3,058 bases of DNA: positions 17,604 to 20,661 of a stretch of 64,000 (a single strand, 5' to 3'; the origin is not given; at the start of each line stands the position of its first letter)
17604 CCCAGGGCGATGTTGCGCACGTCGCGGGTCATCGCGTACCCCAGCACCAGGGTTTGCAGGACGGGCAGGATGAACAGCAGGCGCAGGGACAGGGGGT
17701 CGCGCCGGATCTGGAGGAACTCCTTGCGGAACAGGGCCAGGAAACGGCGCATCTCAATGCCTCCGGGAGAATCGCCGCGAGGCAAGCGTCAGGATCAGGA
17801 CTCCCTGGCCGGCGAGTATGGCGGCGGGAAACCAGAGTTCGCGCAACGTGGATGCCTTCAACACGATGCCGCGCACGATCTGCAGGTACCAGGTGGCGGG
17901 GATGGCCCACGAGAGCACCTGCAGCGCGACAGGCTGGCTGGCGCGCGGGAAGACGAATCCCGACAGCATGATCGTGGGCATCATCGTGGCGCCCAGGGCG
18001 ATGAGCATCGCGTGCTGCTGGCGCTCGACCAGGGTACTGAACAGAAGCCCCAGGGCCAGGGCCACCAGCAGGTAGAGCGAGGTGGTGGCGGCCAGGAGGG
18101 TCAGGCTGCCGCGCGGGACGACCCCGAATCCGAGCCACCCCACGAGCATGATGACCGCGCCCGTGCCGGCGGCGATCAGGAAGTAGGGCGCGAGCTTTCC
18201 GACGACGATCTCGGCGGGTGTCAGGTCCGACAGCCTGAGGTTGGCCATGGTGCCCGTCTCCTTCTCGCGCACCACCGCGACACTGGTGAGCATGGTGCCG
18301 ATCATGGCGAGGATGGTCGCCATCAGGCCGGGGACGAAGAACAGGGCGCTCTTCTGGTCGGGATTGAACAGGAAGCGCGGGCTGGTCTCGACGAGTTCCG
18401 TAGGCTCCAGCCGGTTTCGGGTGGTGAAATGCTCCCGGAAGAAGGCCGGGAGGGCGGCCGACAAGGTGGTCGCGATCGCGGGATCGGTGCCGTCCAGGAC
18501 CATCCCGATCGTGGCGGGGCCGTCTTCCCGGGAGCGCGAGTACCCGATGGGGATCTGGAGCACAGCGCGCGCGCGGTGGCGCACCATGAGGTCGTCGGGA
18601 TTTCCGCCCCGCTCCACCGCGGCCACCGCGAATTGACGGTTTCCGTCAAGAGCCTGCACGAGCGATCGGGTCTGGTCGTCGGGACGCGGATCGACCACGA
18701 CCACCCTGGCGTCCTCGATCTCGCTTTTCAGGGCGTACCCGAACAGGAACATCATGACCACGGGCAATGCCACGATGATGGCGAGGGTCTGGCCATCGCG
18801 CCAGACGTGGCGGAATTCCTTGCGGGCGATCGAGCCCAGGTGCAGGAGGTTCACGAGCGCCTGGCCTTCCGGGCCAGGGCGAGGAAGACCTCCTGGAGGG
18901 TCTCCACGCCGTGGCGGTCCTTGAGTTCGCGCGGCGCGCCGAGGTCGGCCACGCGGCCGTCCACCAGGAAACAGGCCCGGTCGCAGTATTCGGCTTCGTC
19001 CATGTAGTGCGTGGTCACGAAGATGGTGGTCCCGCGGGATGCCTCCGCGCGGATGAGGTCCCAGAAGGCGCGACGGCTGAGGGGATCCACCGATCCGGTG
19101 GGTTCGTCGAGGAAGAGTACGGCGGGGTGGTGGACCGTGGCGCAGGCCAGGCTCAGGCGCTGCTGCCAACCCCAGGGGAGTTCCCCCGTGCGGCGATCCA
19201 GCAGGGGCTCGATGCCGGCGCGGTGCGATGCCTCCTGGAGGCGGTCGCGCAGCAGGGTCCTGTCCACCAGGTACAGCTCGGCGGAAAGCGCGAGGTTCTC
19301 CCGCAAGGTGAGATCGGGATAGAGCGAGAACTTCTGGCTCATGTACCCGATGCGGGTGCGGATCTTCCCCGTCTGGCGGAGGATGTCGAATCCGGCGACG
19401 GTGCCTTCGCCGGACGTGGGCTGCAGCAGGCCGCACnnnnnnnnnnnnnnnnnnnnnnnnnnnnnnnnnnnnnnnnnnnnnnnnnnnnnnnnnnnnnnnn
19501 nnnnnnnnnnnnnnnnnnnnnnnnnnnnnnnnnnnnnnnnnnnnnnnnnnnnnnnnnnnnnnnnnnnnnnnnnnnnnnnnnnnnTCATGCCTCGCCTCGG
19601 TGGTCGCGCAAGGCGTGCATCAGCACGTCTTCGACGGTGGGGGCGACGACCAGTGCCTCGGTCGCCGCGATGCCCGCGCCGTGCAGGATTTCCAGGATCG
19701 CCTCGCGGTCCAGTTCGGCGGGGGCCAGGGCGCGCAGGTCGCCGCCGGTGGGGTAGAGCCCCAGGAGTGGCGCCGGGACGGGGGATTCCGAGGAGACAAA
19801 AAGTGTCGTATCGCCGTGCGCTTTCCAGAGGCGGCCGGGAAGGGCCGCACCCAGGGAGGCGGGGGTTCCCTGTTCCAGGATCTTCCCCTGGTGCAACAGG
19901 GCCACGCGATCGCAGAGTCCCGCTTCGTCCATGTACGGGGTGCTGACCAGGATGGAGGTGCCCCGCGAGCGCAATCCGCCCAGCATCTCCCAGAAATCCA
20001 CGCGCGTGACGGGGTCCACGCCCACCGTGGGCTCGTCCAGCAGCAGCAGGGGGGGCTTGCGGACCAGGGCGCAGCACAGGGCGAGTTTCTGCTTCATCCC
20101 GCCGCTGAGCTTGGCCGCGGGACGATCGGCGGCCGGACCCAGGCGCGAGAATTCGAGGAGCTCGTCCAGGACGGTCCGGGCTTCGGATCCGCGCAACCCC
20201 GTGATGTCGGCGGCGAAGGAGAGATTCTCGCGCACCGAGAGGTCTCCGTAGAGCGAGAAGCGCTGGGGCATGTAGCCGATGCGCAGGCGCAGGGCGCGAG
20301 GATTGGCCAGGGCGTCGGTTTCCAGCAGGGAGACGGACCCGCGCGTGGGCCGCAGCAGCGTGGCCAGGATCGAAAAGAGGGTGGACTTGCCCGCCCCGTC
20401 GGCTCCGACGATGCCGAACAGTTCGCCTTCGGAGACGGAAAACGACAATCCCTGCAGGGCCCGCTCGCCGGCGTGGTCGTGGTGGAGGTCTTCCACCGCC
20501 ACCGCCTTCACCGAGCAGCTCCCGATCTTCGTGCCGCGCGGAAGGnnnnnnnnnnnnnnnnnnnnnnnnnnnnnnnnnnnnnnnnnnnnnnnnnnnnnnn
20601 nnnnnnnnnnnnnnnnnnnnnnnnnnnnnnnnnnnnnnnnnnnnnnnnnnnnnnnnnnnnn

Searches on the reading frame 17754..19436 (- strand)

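Call 59: search_protein_families(library=pfam, proteins=[window:17754-19436:-], max_evalue=0.001)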
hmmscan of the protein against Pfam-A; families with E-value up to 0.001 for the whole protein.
window:17754-19436:- (560 aa): 3 families
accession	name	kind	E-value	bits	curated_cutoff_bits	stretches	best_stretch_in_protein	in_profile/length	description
PF12698.13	ABC2_membrane_3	-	2.4e-41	142.4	31.6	1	217-553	3-346/347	ABC-2 family transporter protein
PF01061.29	ABC2_membrane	-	5.5e-27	95.1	26.9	1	333-525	15-210/211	ABC-2 type transporter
PF12679.13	ABC2_membrane_2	-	1.6e-18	67.4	27.2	1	203-559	3-281/283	ABC-2 family transporter protein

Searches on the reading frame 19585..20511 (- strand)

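Call 59: search_protein_families(library=pfam, proteins=[window:19585-20511:-], max_evalue=0.001)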
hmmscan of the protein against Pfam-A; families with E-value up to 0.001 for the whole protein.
window:19585-20511:- (308 aa): 2 families
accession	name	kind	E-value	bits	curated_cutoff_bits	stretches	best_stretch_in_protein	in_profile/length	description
PF00005.33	ABC_tran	-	8.3e-32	111.1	25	1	19-162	1-136/137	ABC transporter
PF13304.12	AAA_21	-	1.7e-10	41.9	27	1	129-191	232-297/304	AAA domain, putative AbiEii toxin, Type IV TA system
